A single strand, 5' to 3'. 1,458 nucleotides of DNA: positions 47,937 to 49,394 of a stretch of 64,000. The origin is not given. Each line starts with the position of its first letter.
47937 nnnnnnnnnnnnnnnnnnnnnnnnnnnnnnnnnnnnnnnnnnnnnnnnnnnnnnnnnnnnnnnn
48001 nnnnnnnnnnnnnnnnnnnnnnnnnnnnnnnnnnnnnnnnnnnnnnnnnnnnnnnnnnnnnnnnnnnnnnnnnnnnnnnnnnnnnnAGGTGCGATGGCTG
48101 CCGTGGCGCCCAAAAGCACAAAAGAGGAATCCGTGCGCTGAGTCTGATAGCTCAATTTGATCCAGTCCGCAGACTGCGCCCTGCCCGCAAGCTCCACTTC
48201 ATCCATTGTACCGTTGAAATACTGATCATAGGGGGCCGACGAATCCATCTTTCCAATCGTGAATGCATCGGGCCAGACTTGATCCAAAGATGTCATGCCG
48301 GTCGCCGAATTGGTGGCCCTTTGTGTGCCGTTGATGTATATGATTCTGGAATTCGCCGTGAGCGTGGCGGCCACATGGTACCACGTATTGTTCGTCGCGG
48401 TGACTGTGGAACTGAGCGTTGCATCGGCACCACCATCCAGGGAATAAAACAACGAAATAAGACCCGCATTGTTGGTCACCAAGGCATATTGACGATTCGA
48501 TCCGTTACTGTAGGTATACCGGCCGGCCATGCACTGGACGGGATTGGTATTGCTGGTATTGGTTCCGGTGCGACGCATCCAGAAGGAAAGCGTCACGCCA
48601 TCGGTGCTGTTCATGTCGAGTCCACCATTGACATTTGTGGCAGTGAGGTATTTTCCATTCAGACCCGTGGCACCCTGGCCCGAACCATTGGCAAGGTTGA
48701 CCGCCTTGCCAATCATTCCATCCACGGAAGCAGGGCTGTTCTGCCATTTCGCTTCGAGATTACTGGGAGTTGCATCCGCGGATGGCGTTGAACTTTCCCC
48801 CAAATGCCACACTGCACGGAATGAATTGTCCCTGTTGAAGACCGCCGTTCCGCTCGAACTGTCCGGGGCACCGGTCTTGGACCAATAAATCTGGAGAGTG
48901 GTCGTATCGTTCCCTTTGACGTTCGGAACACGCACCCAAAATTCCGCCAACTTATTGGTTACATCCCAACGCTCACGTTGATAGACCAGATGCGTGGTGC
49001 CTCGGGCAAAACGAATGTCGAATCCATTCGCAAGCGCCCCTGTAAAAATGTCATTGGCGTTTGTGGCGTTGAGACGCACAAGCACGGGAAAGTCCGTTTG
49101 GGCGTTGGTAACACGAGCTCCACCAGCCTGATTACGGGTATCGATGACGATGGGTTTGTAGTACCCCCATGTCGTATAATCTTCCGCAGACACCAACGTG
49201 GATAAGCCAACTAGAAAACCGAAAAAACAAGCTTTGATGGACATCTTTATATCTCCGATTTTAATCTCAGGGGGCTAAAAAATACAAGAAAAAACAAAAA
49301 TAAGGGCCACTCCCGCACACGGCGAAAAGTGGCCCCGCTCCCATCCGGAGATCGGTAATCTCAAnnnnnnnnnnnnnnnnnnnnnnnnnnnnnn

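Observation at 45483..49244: Tandem DUF2341-LamG paralogs without the usual MotA/TolQ/ExbB partner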

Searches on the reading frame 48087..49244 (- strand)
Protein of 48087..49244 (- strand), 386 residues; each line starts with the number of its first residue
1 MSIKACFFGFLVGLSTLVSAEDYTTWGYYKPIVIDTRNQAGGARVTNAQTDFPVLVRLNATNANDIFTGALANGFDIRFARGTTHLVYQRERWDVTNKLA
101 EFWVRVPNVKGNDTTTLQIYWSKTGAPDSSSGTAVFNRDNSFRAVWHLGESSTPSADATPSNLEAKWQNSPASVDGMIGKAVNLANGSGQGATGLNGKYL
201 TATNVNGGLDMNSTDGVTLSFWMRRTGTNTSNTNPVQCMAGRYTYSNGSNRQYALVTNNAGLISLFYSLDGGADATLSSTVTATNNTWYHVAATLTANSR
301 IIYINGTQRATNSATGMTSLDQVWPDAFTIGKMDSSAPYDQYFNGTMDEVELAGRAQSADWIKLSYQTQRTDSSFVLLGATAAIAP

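Call 16: find_homologous_proteins(query=window:48087-49244:-, max_evalue=0.00001)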
Query seq(386 aa) (386 aa): 41 proteins with E <= 0.00001 among 8000 candidates.
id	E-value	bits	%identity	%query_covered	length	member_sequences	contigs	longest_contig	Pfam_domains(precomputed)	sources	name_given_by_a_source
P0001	4.4e-128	446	100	54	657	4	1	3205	PF07679.23,PF13385.14,PF05345.19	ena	-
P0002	1.3e-42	164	36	94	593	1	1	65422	PF13385.14,PF14686.13,PF10102.15,PF13620.13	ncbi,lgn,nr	ncbi:MAG: putative protein of unknown function acetylesterase [Fibrobacteres bacterium]|nr:putative 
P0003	3.6e-39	153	34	93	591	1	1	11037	PF13385.14,PF14686.13,PF10102.15,PF13620.13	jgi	jgi:hypothetical protein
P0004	6.7e-39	152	33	91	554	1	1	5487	PF13385.14,PF10102.15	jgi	jgi:hypothetical protein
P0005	1.6e-38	151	33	91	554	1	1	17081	PF13385.14,PF10102.15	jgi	-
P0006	1.6e-38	151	34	93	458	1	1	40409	PF13385.14,PF10102.15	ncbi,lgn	-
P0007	2.4e-33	134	35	91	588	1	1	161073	PF13385.14,PF10102.15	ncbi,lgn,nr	ncbi:MAG: hypothetical protein JWO30_1062 [Fibrobacteres bacterium]|nr:hypothetical protein [Fibroba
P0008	1.2e-32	132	31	91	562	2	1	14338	PF13385.14,PF10102.15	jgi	jgi:hypothetical protein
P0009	1.2e-32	132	32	95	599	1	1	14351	PF13385.14,PF10102.15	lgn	-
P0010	3.5e-32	130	33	92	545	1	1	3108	PF13385.14,PF10102.15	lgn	-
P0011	4.3e-32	130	31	94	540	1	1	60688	PF13385.14,PF10102.15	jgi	jgi:hypothetical protein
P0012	1.1e-31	128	32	92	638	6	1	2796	PF13385.14,PF10102.15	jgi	jgi:hypothetical protein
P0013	4.8e-31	126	30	91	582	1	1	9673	PF13385.14,PF10102.15,PF13620.13,PF09430.17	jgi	jgi:hypothetical protein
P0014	1.2e-30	125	33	92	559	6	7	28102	PF07953.21,PF13385.14,PF10102.15,PF13620.13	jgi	jgi:hypothetical protein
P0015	4.0e-30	123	34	92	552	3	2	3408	PF13385.14,PF10102.15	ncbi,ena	-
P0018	2.0e-29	121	31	94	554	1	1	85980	PF13385.14,PF10102.15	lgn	-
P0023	2.2e-26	111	29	95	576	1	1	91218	PF13385.14,PF10102.15,PF13620.13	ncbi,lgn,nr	ncbi:MAG: putative protein of unknown function acetylesterase [Fibrobacteres bacterium]|nr:putative 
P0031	3.3e-20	91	27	92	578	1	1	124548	PF13385.14,PF10102.15,PF13620.13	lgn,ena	-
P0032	1.9e-19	88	30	92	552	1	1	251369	PF13385.14,PF10102.15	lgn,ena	-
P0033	9.5e-19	86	26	95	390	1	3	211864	PF13385.14,PF10102.15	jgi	jgi:biopolymer transport protein ExbB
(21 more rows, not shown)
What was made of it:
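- Some sources name relatives 'acetylesterase' (call 16).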

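Call 20: find_encoding_contigs(protein=P0002, flank=10000, max_places=2)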
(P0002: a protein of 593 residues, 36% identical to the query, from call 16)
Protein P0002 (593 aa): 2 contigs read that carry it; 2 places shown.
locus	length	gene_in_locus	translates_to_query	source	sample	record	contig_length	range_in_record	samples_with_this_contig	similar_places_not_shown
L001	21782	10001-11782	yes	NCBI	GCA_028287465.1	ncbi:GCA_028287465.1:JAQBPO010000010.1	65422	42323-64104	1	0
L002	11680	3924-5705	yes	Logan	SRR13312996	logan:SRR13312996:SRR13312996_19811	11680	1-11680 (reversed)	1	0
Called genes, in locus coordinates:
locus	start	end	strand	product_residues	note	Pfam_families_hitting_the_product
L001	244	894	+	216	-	-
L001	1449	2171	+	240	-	PF07589:PEP_exosort_dom (weak)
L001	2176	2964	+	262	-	PF07589:PEP_exosort_dom (weak)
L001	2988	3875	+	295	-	-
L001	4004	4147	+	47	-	-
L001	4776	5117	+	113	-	-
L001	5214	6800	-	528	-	PF00295:Glyco_hydro_28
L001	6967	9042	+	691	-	PF13472:Lipase_GDSL_2 (faint), PF13414:TPR_11 (faint), PF00515:TPR_1 (faint), PF07719:TPR_2 (faint), PF12895:ANAPC3 (faint), PF13176:TPR_7 (faint), PF13432:TPR_16 (weak), PF14559:TPR_19, +9 more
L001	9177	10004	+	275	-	PF14394:DUF4423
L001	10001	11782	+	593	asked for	PF13620:CarboxypepD_reg (faint), PF14686:fn3_3 (faint), PF10102:DUF2341, PF13385:Laminin_G_3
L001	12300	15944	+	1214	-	PF07691:PA14, PF13287:Fn3_assoc, PF13290:CHB_HEX_C_1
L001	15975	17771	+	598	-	PF01436:NHL (faint)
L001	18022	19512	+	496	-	-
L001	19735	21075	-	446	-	PF05359:DUF748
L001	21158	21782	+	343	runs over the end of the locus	PF00314:Thaumatin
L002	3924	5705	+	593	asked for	PF13620:CarboxypepD_reg (faint), PF14686:fn3_3 (faint), PF10102:DUF2341, PF13385:Laminin_G_3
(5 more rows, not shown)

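Call 21: find_encoding_contigs(protein=P0007, flank=10000, max_places=2)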
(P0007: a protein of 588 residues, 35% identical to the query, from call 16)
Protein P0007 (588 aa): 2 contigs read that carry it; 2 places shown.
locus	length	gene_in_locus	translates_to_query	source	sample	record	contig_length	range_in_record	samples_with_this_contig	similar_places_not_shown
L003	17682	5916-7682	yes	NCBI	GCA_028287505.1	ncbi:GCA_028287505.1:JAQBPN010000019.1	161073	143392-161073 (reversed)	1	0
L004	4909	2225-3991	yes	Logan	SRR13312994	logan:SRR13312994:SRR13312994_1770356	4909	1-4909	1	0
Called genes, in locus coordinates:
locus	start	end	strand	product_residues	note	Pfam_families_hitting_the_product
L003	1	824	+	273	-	PF13738:Pyr_redox_3 (faint)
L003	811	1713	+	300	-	PF13353:Fer4_12 (weak), PF04055:Radical_SAM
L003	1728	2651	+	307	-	PF00149:Metallophos (weak)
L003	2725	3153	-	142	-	PF13560:HTH_31 (weak), PF01381:HTH_3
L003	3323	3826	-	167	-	PF02566:OsmC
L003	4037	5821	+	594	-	PF10102:DUF2341, PF13385:Laminin_G_3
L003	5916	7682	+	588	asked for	PF10102:DUF2341, PF13385:Laminin_G_3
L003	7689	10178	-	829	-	PF01656:CbiA (faint), PF10609:ParA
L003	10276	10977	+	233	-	-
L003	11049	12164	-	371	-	PF00534:Glycos_transf_1, PF13692:Glyco_trans_1_4, PF13524:Glyco_trans_1_2 (weak), PF20706:GT4-conflict (weak)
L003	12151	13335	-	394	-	PF13579:Glyco_trans_4_4 (weak), PF00534:Glycos_transf_1, PF13692:Glyco_trans_1_4, PF13524:Glyco_trans_1_2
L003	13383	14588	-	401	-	PF00535:Glycos_transf_2, PF13641:Glyco_tranf_2_3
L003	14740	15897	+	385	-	PF13439:Glyco_transf_4, PF13579:Glyco_trans_4_4, PF00534:Glycos_transf_1, PF13692:Glyco_trans_1_4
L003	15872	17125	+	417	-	PF13439:Glyco_transf_4, PF13579:Glyco_trans_4_4, PF20706:GT4-conflict (weak), PF00534:Glycos_transf_1, PF13692:Glyco_trans_1_4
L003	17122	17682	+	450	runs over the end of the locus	PF04932:Wzy_C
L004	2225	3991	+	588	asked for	PF10102:DUF2341, PF13385:Laminin_G_3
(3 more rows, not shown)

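Call 22: find_encoding_contigs(protein=P0033, flank=10000, max_places=2)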
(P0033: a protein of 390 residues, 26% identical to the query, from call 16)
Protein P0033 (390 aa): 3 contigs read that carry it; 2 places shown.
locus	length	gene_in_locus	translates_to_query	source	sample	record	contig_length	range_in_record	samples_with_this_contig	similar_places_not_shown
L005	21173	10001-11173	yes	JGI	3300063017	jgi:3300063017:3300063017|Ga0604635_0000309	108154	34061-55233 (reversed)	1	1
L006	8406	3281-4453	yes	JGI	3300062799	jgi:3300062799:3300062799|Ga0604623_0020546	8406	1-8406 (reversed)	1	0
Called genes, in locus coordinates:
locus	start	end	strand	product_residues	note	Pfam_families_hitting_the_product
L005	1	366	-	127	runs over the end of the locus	-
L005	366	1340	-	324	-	PF01551:Peptidase_M23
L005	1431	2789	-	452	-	-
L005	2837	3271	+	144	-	PF13380:CoA_binding_2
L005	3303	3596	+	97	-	-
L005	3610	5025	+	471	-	PF00069:Pkinase, PF03109:ABC1 (faint), PF07714:PK_Tyr_Ser-Thr, PF01636:APH (faint)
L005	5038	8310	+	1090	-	PF08379:Bact_transglu_N, PF01841:Transglut_core, PF09899:DUF2126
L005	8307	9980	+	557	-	PF09899:DUF2126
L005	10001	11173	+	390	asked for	PF10102:DUF2341, PF13385:Laminin_G_3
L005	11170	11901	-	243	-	PF20772:TACO1_YebC_N, PF01709:Transcrip_reg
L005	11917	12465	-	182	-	PF00849:PseudoU_synth_2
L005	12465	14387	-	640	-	PF02310:B12-binding (faint), PF04055:Radical_SAM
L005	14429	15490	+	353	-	-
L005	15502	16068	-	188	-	PF00578:AhpC-TSA (faint), PF08534:Redoxin (weak)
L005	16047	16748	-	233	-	-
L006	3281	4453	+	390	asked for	PF10102:DUF2341, PF13385:Laminin_G_3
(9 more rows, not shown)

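Call 28: find_encoding_contigs(protein=P0006, flank=8000, max_places=1)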
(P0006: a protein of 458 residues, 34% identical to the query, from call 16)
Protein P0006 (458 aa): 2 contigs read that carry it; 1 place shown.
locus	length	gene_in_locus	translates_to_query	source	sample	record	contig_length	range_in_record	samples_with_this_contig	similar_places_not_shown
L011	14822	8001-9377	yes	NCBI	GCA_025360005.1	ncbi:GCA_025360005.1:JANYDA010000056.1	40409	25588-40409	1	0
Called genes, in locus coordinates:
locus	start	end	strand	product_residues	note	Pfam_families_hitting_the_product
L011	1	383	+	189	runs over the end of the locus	PF21619:DUF6855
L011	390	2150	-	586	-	PF04851:ResIII (weak), PF00270:DEAD, PF00271:Helicase_C, PF25399:DeaD_dimer, PF03880:DbpA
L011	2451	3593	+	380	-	PF02353:CMAS, PF13489:Methyltransf_23, PF01728:FtsJ (weak), PF13847:Methyltransf_31, PF08241:Methyltransf_11, PF08242:Methyltransf_12, PF13649:Methyltransf_25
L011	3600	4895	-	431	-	PF01053:Cys_Met_Meta_PP, PF00155:Aminotran_1_2 (weak)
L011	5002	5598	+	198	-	PF06736:TMEM175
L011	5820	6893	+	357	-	PF03781:FGE-sulfatase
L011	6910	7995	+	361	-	PF13860:FlgD_ig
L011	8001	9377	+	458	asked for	PF10102:DUF2341, PF13385:Laminin_G_3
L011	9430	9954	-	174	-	-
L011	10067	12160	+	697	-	PF10102:DUF2341, PF13385:Laminin_G_3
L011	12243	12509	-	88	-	-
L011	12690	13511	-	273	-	PF01841:Transglut_core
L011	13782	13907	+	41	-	-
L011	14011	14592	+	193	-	PF13302:Acetyltransf_3, PF00583:Acetyltransf_1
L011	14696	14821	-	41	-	?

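Call 29: find_encoding_contigs(protein=P0023, flank=8000, max_places=1)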
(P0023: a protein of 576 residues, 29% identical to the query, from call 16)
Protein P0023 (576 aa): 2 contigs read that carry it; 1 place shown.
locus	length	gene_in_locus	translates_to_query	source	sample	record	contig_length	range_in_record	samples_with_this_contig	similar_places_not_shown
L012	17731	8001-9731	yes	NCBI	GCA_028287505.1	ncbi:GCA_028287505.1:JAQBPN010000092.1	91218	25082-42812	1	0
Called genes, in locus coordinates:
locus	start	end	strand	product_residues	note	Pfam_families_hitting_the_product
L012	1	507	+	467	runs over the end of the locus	PF08241:Methyltransf_11, PF13649:Methyltransf_25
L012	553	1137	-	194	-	PF09998:DUF2239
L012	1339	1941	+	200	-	PF19266:CIS_tube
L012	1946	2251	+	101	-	PF10041:DUF2277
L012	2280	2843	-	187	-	PF20125:DUF6515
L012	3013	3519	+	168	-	-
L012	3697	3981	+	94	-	PF04365:BrnT_toxin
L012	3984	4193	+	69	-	PF12441:CopG_antitoxin (weak), PF14384:BrnA_antitoxin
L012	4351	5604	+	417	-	-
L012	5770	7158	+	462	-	-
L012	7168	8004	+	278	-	PF14394:DUF4423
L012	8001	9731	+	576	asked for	PF13620:CarboxypepD_reg (weak), PF10102:DUF2341, PF13385:Laminin_G_3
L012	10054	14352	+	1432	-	PF07679:I-set (faint), PF13927:Ig_3 (weak), PF17957:Big_7, PF00801:PKD, PF18911:PKD_4, PF00801:PKD, PF18911:PKD_4, PF18998:Flg_new_2, +1 more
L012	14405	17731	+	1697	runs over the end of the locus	PF07504:FTP, PF01447:Peptidase_M4, PF02868:Peptidase_M4_C, PF12371:TMEM131_like_N (faint), PF15780:ASH, PF22073:Cep192_D4, PF00082:Peptidase_S8, PF15780:ASH (weak), +3 more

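Call 30: find_encoding_contigs(protein=P0032, flank=8000, max_places=1)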
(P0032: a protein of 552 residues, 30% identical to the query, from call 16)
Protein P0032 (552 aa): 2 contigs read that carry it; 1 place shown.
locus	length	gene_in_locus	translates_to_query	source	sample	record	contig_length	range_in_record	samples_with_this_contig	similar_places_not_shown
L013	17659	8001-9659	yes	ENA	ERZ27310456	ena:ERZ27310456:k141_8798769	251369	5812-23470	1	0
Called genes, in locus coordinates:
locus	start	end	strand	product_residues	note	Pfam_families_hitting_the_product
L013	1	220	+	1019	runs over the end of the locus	PF01471:PG_binding_1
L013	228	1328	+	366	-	-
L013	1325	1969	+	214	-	-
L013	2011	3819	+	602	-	PF00691:OmpA (weak)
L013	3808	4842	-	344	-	PF03629:SASA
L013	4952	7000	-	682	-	PF04616:Glyco_hydro_43, PF00754:F5_F8_type_C, PF22633:F5_F8_type_C_2, PF00041:fn3 (faint)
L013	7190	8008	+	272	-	PF14394:DUF4423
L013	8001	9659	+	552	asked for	PF10102:DUF2341, PF13385:Laminin_G_3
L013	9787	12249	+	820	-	PF06165:GH94_b-supersand, PF17167:Glyco_hydro_94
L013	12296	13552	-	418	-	PF00246:Peptidase_M14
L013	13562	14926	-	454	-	-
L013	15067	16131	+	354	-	-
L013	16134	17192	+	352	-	PF00691:OmpA (weak)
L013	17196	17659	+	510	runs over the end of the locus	-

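Call 31: find_encoding_contigs(protein=P0031, flank=8000, max_places=1)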
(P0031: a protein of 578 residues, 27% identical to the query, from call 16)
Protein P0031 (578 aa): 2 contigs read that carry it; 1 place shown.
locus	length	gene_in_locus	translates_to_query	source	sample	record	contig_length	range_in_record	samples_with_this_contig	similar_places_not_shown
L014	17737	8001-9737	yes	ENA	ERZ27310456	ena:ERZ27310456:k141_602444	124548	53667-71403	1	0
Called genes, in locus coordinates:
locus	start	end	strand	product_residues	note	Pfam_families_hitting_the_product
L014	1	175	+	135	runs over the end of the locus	PF08327:AHSA1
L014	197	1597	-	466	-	PF00206:Lyase_1, PF10415:FumaraseC_C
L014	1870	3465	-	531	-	PF00691:OmpA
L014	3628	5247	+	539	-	PF00005:ABC_tran, PF02463:SMC_N (faint), PF13304:AAA_21 (faint), PF12848:ABC_tran_Xtn, PF00005:ABC_tran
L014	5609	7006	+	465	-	-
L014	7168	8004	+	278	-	PF14394:DUF4423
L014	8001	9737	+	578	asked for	PF13620:CarboxypepD_reg (faint), PF10102:DUF2341, PF13385:Laminin_G_3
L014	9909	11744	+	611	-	PF07995:GSDH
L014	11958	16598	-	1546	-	PF00270:DEAD, PF04851:ResIII (weak), PF00271:Helicase_C, PF19306:WHD_Lhr, PF08494:DEAD_assoc, PF23235:WHD_3rd_Lhr, PF23234:WHD_4th_Lhr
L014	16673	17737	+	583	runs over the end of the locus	PF18158:AidB_N, PF02770:Acyl-CoA_dh_M, PF00441:Acyl-CoA_dh_1, PF22924:ACOX_C_alpha1 (weak), PF22217:ACDH-11_C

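Call 32: find_encoding_contigs(protein=P0018, flank=8000, max_places=1)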
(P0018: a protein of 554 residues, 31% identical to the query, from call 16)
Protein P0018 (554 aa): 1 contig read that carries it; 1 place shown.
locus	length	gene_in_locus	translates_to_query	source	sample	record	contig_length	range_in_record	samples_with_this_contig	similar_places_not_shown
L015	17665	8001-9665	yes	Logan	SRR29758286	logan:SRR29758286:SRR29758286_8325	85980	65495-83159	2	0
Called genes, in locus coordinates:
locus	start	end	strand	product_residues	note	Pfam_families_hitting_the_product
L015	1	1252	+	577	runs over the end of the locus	-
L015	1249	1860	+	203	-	PF00300:His_Phos_1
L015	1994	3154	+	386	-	PF00155:Aminotran_1_2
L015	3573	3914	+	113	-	-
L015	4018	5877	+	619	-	PF01229:Glyco_hydro_39, PF18962:Por_Secre_tail (faint)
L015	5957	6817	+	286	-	PF14394:DUF4423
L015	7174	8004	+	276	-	PF14394:DUF4423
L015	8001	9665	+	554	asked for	PF10102:DUF2341, PF13385:Laminin_G_3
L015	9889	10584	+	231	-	-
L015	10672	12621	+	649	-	PF01120:Alpha_L_fucos, PF00754:F5_F8_type_C, PF24135:DUF7402 (faint), PF22633:F5_F8_type_C_2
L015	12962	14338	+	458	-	-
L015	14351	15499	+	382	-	PF18998:Flg_new_2 (weak), PF07691:PA14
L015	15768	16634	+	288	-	PF14394:DUF4423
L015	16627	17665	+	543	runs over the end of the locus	PF10102:DUF2341, PF13385:Laminin_G_3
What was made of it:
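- Relatives with the lipoprotein architecture sit beside secreted CAZymes and similar enzymes: GH94, fucosidase, GH28, GH43, GH39, PA14/CHB_HEX (calls 20, 29-32). Relatives in the same phylum are repeatedly placed next to secreted glycan-active enzymes (calls 20, 29-32).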

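Call 76: search_protein_families(library=ncbifam, proteins=[P0002], max_evalue=0.001)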
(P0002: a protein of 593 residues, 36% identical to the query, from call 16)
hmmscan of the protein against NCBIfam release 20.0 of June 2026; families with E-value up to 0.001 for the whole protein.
P0002 (593 aa): 1 family
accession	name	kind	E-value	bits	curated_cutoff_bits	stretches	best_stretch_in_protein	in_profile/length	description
NF052521.1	TafC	equivalog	0.00017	20.9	410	1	409-587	187-368/373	TafC family fimbrial protein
